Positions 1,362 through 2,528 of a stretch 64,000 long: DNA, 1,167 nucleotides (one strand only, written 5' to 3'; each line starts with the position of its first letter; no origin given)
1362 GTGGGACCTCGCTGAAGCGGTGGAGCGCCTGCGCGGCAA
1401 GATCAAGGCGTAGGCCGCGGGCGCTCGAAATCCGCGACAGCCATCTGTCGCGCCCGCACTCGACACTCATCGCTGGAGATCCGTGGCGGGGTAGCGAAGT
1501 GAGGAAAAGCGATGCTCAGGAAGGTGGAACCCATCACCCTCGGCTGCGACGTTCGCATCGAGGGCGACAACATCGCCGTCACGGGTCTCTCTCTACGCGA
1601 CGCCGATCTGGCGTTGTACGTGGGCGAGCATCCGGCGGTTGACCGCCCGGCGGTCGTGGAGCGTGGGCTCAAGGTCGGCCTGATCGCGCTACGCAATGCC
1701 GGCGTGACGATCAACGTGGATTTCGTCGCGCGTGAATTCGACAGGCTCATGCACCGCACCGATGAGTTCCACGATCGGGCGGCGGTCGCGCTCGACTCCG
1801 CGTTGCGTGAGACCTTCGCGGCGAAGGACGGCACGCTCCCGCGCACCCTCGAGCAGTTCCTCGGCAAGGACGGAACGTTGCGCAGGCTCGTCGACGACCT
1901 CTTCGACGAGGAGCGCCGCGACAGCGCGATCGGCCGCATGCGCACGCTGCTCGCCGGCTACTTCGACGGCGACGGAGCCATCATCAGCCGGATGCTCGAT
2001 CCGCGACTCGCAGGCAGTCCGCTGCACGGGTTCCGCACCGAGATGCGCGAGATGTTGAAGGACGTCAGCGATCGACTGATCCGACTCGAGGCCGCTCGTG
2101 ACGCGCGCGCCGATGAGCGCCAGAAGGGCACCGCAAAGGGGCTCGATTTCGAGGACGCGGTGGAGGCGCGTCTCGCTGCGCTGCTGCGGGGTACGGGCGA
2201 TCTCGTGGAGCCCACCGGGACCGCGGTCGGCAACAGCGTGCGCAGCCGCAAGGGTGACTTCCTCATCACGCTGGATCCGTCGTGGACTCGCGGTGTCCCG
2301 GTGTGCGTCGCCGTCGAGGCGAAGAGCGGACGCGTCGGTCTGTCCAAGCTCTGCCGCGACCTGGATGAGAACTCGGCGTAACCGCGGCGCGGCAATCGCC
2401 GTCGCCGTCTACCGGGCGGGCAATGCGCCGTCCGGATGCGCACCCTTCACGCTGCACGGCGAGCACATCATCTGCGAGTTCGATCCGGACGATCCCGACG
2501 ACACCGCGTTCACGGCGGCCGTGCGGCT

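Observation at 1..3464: Edge-truncated operon: SMC-like ABC ATPase, small helical protein, coiled-coil PD-(D/E)xK protein and YbjN-like protein - candidate uncharacterised DNA-surveillance or defence module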

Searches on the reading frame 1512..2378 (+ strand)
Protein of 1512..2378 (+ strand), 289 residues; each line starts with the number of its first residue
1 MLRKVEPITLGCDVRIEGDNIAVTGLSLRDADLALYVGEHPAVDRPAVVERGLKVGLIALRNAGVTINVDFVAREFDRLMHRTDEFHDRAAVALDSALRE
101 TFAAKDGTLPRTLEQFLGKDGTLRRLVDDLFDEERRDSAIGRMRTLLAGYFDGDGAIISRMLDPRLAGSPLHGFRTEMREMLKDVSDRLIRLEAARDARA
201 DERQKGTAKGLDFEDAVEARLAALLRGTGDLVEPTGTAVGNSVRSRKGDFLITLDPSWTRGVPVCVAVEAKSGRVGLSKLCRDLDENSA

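Call 7: search_protein_families(library=pfam, proteins=[window:1512-2378:+], max_evalue=1)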
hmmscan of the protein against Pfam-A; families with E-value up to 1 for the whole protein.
window:1512-2378:+ (289 aa): 0 families

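Call 8: search_protein_families(library=padloc, proteins=[window:1512-2378:+], max_evalue=1)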
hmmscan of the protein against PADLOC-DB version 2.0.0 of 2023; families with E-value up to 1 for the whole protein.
window:1512-2378:+ (289 aa): 0 families

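Call 9: search_protein_families(library=ncbifam, proteins=[window:1512-2378:+], max_evalue=1)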
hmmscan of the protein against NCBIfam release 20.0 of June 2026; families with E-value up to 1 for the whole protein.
window:1512-2378:+ (289 aa): 3 families
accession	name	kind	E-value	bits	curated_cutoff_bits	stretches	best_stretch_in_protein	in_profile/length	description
NF001240.0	PRK00216.1-1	equivalog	0.11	11.5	378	1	33-100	81-145/251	bifunctional demethylmenaquinone methyltransferase/2-methoxy-6-polyprenyl-1,4-benzoquinol methylase UbiE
TIGR01474.1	ubiA_proteo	equivalog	0.12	11.9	275.45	1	53-84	46-76/282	4-hydroxybenzoate octaprenyltransferase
NF047472.1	LA_3696_Nterm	subfamily_domain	0.2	11.6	32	1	108-122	4-18/51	LA_3696 family protein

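Call 10: find_homologous_proteins(query=window:1512-2378:+)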
Query window:1512-2378:+ (289 aa): 351 proteins with E <= 0.001 among 8000 candidates; the best 120 are listed.
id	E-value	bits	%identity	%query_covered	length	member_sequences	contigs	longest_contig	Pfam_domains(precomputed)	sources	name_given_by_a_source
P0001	1.4e-177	607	99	99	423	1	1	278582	-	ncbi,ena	-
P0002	4.3e-173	592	95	99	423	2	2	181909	-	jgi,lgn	jgi:hypothetical protein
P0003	7.5e-173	592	96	99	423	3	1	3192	-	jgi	jgi:hypothetical protein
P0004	6.1e-172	589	95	99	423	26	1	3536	-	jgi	jgi:hypothetical protein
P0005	1.7e-169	581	94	99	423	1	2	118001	-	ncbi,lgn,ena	ncbi:MAG TPA: hypothetical protein VI434_01015 [Candidatus Dormibacteraeota bacterium]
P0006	1.2e-166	571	91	99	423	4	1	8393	-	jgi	jgi:hypothetical protein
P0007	1.8e-165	568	92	99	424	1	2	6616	-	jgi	jgi:hypothetical protein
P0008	1.8e-165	568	92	99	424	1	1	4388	-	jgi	jgi:hypothetical protein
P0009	2.5e-165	567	92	99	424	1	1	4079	-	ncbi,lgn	-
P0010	4.8e-165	566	92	99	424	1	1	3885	-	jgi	jgi:hypothetical protein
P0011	1.2e-164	565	92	99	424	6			-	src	-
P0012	1.6e-163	561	92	99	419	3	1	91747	-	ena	-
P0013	6.1e-163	559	91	99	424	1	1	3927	-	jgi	jgi:hypothetical protein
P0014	9.8e-163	559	91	99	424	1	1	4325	-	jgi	jgi:hypothetical protein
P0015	1.6e-161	555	91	99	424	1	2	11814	-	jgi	jgi:hypothetical protein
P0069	2.7e-104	367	62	94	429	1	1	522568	-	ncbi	ncbi:MAG: hypothetical protein ACYDAC_00450 [Candidatus Dormibacteria bacterium]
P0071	2.5e-103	364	63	94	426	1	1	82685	-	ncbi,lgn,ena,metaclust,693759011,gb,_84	metaclust:\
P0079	6.4e-99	349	62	97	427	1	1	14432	-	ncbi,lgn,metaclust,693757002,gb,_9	metaclust:\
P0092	5.1e-88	313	59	94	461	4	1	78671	-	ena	-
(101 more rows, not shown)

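Call 12: find_encoding_contigs(protein=P0001, flank=10000, max_places=4)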
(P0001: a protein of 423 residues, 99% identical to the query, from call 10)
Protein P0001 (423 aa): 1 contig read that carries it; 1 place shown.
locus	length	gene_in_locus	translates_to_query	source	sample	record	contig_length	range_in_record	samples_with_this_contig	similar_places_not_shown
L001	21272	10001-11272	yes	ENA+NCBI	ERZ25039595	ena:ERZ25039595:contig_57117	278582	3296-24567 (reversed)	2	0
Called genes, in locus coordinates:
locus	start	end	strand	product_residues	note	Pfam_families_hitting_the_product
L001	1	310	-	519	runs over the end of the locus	PF01293:PEPCK_ATP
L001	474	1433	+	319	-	PF01063:Aminotran_4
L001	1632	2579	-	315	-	PF02595:Gly_kinase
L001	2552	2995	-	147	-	PF01475:FUR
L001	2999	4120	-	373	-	PF10103:Zincin_2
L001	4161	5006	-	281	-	PF00106:adh_short, PF08659:KR, PF13561:adh_short_C2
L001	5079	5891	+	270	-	PF09851:SHOCT (faint)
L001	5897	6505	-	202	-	PF13328:HD_4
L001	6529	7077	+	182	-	-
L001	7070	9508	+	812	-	PF02463:SMC_N, PF13175:AAA_15 (weak), PF13476:AAA_23, PF13166:AAA_13 (faint), PF13555:AAA_29 (faint), PF13304:AAA_21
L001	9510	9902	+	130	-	-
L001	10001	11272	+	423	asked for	-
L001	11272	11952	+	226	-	-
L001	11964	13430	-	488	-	PF03747:ADP_ribosyl_GH, PF00782:DSPc (weak)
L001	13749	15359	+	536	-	PF00118:Cpn60_TCP1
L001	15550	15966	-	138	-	-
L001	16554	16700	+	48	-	PF00005:ABC_tran, PF13304:AAA_21 (weak)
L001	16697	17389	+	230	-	PF00005:ABC_tran, PF13304:AAA_21 (weak)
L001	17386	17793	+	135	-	PF12698:ABC2_membrane_3 (weak)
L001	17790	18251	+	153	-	PF01061:ABC2_membrane (weak), PF12698:ABC2_membrane_3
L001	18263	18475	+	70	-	PF01061:ABC2_membrane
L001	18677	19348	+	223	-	PF01887:SAM_HAT_N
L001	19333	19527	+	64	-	-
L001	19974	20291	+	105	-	PF03853:YjeF_N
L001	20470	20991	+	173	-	PF08281:Sigma70_r4_2 (weak)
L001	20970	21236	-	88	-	-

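Call 17: search_protein_families(library=padloc, proteins=[L001:7070-9505:+, P0001, L001:6529-7074:+], max_evalue=0.01)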
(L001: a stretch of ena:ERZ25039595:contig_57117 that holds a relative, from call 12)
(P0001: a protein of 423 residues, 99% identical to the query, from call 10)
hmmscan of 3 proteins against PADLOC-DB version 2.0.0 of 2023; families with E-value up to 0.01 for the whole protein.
L001:7070-9505:+ (812 aa): 83 families (the best 25 are shown)
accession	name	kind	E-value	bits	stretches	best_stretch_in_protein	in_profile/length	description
PDLC04135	mad3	-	2.4e-24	84.6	2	501-655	191-332/374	mads_3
PDLC03859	LmuB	-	4.1e-23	80.4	2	208-653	169-593/611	-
PDLC04178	HEC-01A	-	1.8e-20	71.4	2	581-688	264-367/399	-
PDLC04891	PDC-S06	-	1.5e-16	58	1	564-663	606-707/858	-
PDLC04175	HEC-01A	-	7.4e-15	52.9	2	582-685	249-344/363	-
PDLC03865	LmuB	-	7.8e-15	52.1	1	576-647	899-976/1007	-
PDLC04893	PDC-S06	-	5.2e-14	49.6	2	568-653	606-692/862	-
PDLC02980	AriA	-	7.2e-13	47.1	2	576-648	232-302/304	-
PDLC03868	LmuB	-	8.2e-12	42.2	1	62-126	2-65/1035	-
PDLC00096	GajA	-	2.2e-11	41.2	1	65-119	2-54/630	AAA ATPase domain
PDLC04177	HEC-01A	-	1.7e-10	38.5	1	582-678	277-366/393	-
PDLC04140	mad8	-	2.2e-10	38.6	2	335-647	36-235/314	mads_8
PDLC04182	HEC-01A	-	6.1e-10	36.6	2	580-657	284-359/406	-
PDLC04888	PDC-S06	-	1.9e-09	34.3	1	580-653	622-694/851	-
PDLC03861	LmuB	-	2e-09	34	1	61-149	205-293/1213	-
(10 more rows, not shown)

P0001 (423 aa): 0 families

L001:6529-7074:+ (182 aa): 0 families

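Call 18: search_protein_families(library=pfam, proteins=[L001:7070-9505:+, P0001, L001:6529-7074:+], max_evalue=1)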
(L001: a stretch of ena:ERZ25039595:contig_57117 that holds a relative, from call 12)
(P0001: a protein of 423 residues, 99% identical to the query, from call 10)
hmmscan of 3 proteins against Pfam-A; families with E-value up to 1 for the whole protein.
L001:7070-9505:+ (812 aa): 12 families
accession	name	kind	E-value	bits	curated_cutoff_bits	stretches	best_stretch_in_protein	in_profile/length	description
PF02463.25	SMC_N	-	2.9e-19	69.8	40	1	65-655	1-208/220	RecF/RecN/SMC N terminal domain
PF13304.12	AAA_21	-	1.6e-13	51.9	27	2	483-649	173-303/304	AAA domain, putative AbiEii toxin, Type IV TA system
PF13476.12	AAA_23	-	1.2e-10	42.8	27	1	69-121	2-51/201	AAA domain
PF13166.12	AAA_13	-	5.5e-08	32.4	36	2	575-648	492-573/713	AAA domain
PF13175.12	AAA_15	-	2.5e-07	31.1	32.1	1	66-116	3-50/374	AAA ATPase domain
PF13555.12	AAA_29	-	2.3e-05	24.5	27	1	85-118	19-51/61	P-loop containing region of AAA domain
PF13514.12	AAA_27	-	7.5e-05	22.8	22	1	83-123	19-60/206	AAA domain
PF11398.14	DUF2813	-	0.00086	19.2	21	1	65-121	2-54/372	Protein of unknown function (DUF2813)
PF01580.24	FtsK_SpoIIIE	-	0.016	15.1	24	1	74-113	24-63/221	FtsK/SpoIIIE family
PF00005.33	ABC_tran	-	0.028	15.4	25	1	91-128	13-50/137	ABC transporter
PF13238.12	AAA_18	-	0.21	12.5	29.4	0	93-144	2-50/128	AAA domain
PF19335.5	HMBD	-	0.22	12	23.6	1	352-367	9-23/28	Heavy metal binding domain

P0001 (423 aa): 1 family
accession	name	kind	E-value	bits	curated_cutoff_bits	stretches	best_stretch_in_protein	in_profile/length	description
PF22606.2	Cdc6-ORC-like_ATPase_lid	-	0.051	13.9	27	0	383-402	34-53/60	Cdc6/ORC-like, ATPase lid domain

L001:6529-7074:+ (182 aa): 3 families
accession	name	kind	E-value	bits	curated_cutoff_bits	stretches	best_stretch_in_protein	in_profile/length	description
PF19747.4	DUF6234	-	0.06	14.2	27.5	1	49-108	54-117/129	Family of unknown function (DUF6234)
PF07332.16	Phage_holin_3_6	-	0.18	12.3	28.4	1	42-107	30-107/116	Putative Actinobacterial Holin-X, holin superfamily III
PF20990.2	DUF2207_C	-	0.4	10.8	33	1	33-96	125-190/247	Predicted membrane protein (DUF2207) C-terminal domain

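Call 19: search_solved_structures(query=P0001, max_evalue=10)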
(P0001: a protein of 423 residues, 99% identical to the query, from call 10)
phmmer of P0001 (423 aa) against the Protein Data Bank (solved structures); distinct sequences matched with E-value up to 10: 3.
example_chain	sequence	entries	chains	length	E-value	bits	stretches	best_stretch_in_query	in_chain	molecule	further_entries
3mpi_A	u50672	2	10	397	0.087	15.3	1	264-314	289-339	Glutaryl-CoA dehydrogenase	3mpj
30dr_Y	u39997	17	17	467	0.54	12.7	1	325-374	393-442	Dynactin subunit 4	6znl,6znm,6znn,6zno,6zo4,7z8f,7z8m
9j1k_J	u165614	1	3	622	3.1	10.2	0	373-419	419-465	FtbJ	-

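Call 21: find_related_loci(query=A2, collection=genome_contigs, flank=8000)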
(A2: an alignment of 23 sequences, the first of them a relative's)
Query A2 (423 aa) in genome_contigs; peptide patterns used: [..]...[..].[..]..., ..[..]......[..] (x = any residue, [..] = any of these).
599 stretches matched a pattern (row limit reached: there are more); 559 encode a relative of the query (tblastn E <= 1e-3); the best 80 are kept; 80 distinct loci.
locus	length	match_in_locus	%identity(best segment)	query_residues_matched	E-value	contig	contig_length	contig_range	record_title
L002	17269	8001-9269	100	1-423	0e+0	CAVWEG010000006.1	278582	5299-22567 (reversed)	MAG: Candidatus Dormibacteraeota bacterium isolate MFD09671.bin.2.25 genome assembly, contig: contig_57117, whole genome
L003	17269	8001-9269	95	1-423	0e+0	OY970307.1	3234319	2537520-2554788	MAG: Candidatus Dormibacteraeota bacterium isolate MFD04463.bin.c.11 genome assembly, chromosome: 1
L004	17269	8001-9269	93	1-423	0e+0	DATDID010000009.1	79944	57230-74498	MAG TPA_asm: Candidatus Dormiibacterota bacterium isolate SMAG_U295 k141_1542001, whole genome shotgun sequence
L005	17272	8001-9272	89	1-423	0e+0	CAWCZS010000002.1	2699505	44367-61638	MAG: Candidatus Dormibacteraeota bacterium isolate MFD01716.bin.2.17 genome assembly, contig: contig_18889, whole genome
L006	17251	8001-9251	90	1-417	0e+0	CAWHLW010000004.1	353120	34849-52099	MAG: Candidatus Dormibacteraeota bacterium isolate MFD00731.bin.2.132 genome assembly, contig: contig_23832, whole genom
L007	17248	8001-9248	88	1-416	0e+0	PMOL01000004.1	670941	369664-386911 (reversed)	MAG: Candidatus Dormiibacterota bacterium isolate palsa_834 73.20110600_P1M.3_contig_25, whole genome shotgun sequence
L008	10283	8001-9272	88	1-423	0e+0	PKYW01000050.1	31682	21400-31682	MAG: Candidatus Dormiibacterota bacterium isolate palsa_857 73.20120500_P15.8_contig_1947, whole genome shotgun sequence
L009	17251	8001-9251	88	1-417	0e+0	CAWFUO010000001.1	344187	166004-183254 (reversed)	MAG: Candidatus Dormibacteraeota bacterium isolate MFD09286.bin.2.130 genome assembly, contig: contig_107399, whole geno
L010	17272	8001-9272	87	1-423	0e+0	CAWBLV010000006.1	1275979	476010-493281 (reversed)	MAG: Candidatus Dormibacteraeota bacterium isolate MFD05705.bin.2.4 genome assembly, contig: contig_5707, whole genome s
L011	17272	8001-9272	89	1-423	0e+0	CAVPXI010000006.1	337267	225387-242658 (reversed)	MAG: Candidatus Dormibacteraeota bacterium isolate MFD10064.bin.2.80 genome assembly, contig: contig_13693, whole genome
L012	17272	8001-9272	87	1-423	0e+0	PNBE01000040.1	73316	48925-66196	MAG: Candidatus Dormiibacterota bacterium isolate palsa_851 73.20111000_P3M.52_contig_6980, whole genome shotgun sequenc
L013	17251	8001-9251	85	1-417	0e+0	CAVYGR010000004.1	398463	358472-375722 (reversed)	MAG: Candidatus Dormibacteraeota bacterium isolate MFD03346.bin.2.59 genome assembly, contig: contig_28982, whole genome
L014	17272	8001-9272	85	1-423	0e+0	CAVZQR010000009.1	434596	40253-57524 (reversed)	MAG: Candidatus Dormibacteraeota bacterium isolate MFD05705.bin.2.71 genome assembly, contig: contig_26526, whole genome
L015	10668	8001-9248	86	1-416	0e+0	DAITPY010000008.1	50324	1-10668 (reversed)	MAG TPA_asm: Candidatus Dormiibacterota bacterium isolate CTOTU41329 NODE_242_length_50324_cov_7.497066, whole genome sh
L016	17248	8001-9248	83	1-416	0e+0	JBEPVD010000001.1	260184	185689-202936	MAG: Candidatus Dormiibacterota bacterium isolate 22E.metabat2_refined.090 NODE_20_length_260184_cov_9.625809, whole gen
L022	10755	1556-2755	59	14-413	2e-132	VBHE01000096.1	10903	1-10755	MAG: Chloroflexi bacterium isolate CF_96 14_1009_12_20cm_scaffold_14565, whole genome shotgun sequence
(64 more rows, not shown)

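Call 41: predict_structure(alignment_id=A2)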
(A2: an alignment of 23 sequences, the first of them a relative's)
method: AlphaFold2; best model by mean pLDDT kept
length: 423 residues; sequences in the alignment: 23
mean_pLDDT: 67.6   pTM: 0.42
mean pLDDT of the five models: 67.6, 66.0, 65.1, 64.7, 64.5
residues with pLDDT >= 90: 9; 70-90: 183; 50-70: 173; < 50: 58
segments of 3 or more residues with pLDDT < 50: 1-11, 60-70, 208-210, 237-239, 241-244, 351-357, 383-386, 412-423
pLDDT, mean of each block of 10 residues (from residue 1): 30 77 75 84 82 60 41 56 66 69 61 61 67 71 64 60 68 69 66 63 56 83 84 66 59 81 86 80 85 87 80 78 80 80 73 48 70 62 50 69 66 41 28
secondary structure, 60 per line:
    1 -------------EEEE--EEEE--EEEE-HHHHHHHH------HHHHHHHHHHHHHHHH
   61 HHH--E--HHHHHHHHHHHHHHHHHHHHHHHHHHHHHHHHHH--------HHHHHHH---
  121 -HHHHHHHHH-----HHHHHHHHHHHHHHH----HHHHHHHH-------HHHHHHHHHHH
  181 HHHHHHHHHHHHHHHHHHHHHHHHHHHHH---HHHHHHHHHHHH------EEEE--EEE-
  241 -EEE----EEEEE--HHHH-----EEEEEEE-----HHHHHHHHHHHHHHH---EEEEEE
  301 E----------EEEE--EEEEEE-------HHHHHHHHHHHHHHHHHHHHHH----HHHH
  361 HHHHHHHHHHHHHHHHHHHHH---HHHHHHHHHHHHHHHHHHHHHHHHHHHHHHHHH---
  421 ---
elements in order: E14-17 E20-23 E26-29 H31-38 H45-63 H69-102 H111-117 H122-130 H136-150 H155-162 H170-209 H213-224 E231-234 E237-239 E242-244 E249-253 H256-259 E265-271 H277-291 E295-301 E312-315 E318-323 H331-352 H357-381 H385-417

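Call 44: fold_search(model_id=the predicted structure, library=pdb)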
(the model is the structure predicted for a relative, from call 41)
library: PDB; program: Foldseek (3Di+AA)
matches with E <= 10: 252; with E <= 0.001: 0
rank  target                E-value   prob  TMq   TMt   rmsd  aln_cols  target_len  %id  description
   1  1dzf                  1.1e-02  0.99  0.18  0.32   6.0       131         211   14  RPB5 from S.cerevisiae (released 2000-06-09)
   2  6hlr_E                1.5e-02  0.99  0.19  0.35   5.8       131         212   11  Yeast RNA polymerase I elongation complex bound to nucleotide analog GMPCPP (core focused) (released 2019-04-03)
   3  5xog_E                3.1e-02  0.99  0.19  0.35   6.1       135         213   12  RNA Polymerase II elongation complex bound with Spt5 KOW5 and Elf1 (released 2017-08-16)
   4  9ja1_E                5.6e-02  0.96  0.19  0.34   6.2       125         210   12  The RNA polymerase II elongation complex from Saccharomyces cerevisiae (released 2024-09-04)
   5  1i50_E                6.6e-02  0.97  0.19  0.34   6.0       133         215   11  RNA POLYMERASE II CRYSTAL FORM II AT 2.8 A RESOLUTION (released 2001-04-23)
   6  1i6h_E                6.6e-02  0.96  0.19  0.34   6.0       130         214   13  RNA POLYMERASE II ELONGATION COMPLEX (released 2001-04-23)
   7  7oba_E                7.4e-02  0.94  0.19  0.35   6.1       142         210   13  Cryo-EM structure of human RNA Polymerase I in complex with RRN3 (released 2021-12-08)
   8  1k83_E                9.2e-02  0.96  0.19  0.35   5.9       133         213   11  Crystal Structure of Yeast RNA Polymerase II Complexed with the Inhibitor Alpha Amanitin (released 2002-02-13)
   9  5gkj_B                9.7e-02  0.51  0.16  0.25   8.1       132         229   17  Structure of EndoMS in apo form (released 2016-11-02)
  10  8yfq_E                1.0e-01  0.94  0.20  0.36   6.0       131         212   12  Cryo EM structure of Komagataella phaffii RNAPII-Rat1-Rai1 pre-termination complex (released 2024-09-25)
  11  6hlq_E                1.0e-01  0.92  0.19  0.34   6.0       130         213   11  Yeast RNA polymerase I* elongation complex bound to nucleotide analog GMPCPP (released 2019-04-03)
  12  5gke_A                1.1e-01  0.75  0.17  0.27   6.3       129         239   17  Structure of EndoMS-dsDNA1 complex (released 2016-11-02)
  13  4c2m_E                1.3e-01  0.85  0.19  0.35   7.0       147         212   11  Structure of RNA polymerase I at 2.8 A resolution (released 2013-10-23)
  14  6vm5                  1.4e-01  0.94  0.18  0.18   4.7       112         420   12  Structure of Moraxella osloensis Cap4 SAVED/CARF-domain containing receptor (released 2020-06-17)
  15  2vld_B                1.4e-01  0.69  0.17  0.27   7.2       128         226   15  crystal structure of a repair endonuclease from Pyrococcus abyssi (released 2009-05-19)
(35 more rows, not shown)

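Call 69: search_solved_structures(query=L001:7070-9505:+, max_evalue=0.01)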
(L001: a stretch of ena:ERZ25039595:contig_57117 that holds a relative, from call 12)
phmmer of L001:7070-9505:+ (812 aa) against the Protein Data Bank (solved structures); distinct sequences matched with E-value up to 0.01: 27.
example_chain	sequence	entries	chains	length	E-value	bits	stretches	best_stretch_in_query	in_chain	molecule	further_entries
4i99_A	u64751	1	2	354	2e-08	36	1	65-122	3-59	Chromosome partition protein Smc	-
5xns_A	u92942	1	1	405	2.9e-08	35.4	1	65-122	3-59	Chromosome partition protein Smc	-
5h68_A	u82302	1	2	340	3.3e-08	35.2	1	571-647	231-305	Chromosome partition protein Smc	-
5xei_A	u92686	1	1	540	1.4e-07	33.1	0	65-121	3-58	Chromosome partition protein Smc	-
3zgx_A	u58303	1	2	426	7.7e-07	30.7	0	523-647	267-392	CHROMOSOME PARTITION PROTEIN SMC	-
5xg3_A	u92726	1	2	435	1.5e-06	29.7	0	524-647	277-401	Chromosome partition protein Smc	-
3aux_A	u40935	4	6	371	3e-06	28.8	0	564-653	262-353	DNA double-strand break repair rad50 ATPase | DNA double-strand break repair Rad50 ATPase,DNA double-strand break repair Rad50 ATPase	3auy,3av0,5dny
3qkt_A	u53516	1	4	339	3.9e-06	28.4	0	83-153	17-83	DNA double-strand break repair rad50 ATPase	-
4nci_A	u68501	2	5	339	3.9e-06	28.4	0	83-153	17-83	DNA double-strand break repair Rad50 ATPase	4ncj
5f3w_B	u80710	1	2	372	4e-06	28.4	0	565-653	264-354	DNA double-strand break repair Rad50 ATPase,DNA double-strand break repair Rad50 ATPase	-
1e69_A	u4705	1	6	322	4.9e-06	28.1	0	567-656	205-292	CHROMOSOME SEGREGATION SMC PROTEIN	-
3qku_A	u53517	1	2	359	4.9e-06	28.1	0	83-153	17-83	DNA double-strand break repair rad50 ATPase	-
4nck_A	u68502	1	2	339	6.9e-06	27.6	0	83-153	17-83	DNA double-strand break repair Rad50 ATPase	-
4nch_A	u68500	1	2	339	2.2e-05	25.9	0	83-153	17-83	DNA double-strand break repair Rad50 ATPase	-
1xew_X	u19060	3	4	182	0.00089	20.6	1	65-155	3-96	SMC protein | Chromosome segregation protein smc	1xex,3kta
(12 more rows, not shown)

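Call 75: search_dna_similar(query=L001:7070-9505:+, collection=plasmids, mode=protein, max_evalue=1e-10, max_rows=15)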
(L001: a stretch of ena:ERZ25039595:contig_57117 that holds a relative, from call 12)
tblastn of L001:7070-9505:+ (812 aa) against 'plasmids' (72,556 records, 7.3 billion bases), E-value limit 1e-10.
Records with a match: 3; places in all: 3; records where one place covers at least 80% of the query: 2.
Best place of each record, by identity: <60% 3.
By first word of the organism name: Streptomyces 2; Nocardia 1.
By predicted mobility (MOB-suite, as given by PLSDB): non-mobilizable 2; conjugative 1.
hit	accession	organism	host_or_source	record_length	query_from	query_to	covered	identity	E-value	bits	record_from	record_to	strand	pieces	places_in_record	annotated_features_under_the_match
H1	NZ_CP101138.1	Streptomyces sp. M92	Monoisolate,Not aplicable,Saloons ...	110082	43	808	94%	37.9%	2e-111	382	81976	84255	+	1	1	AAA family ATPase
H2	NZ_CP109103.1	Streptomyces anthocyanicus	-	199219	43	710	82%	38.1%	5e-100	348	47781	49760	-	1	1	AAA family ATPase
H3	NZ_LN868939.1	Nocardia farcinica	not known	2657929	490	804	39%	45.7%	1e-57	222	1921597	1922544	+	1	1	none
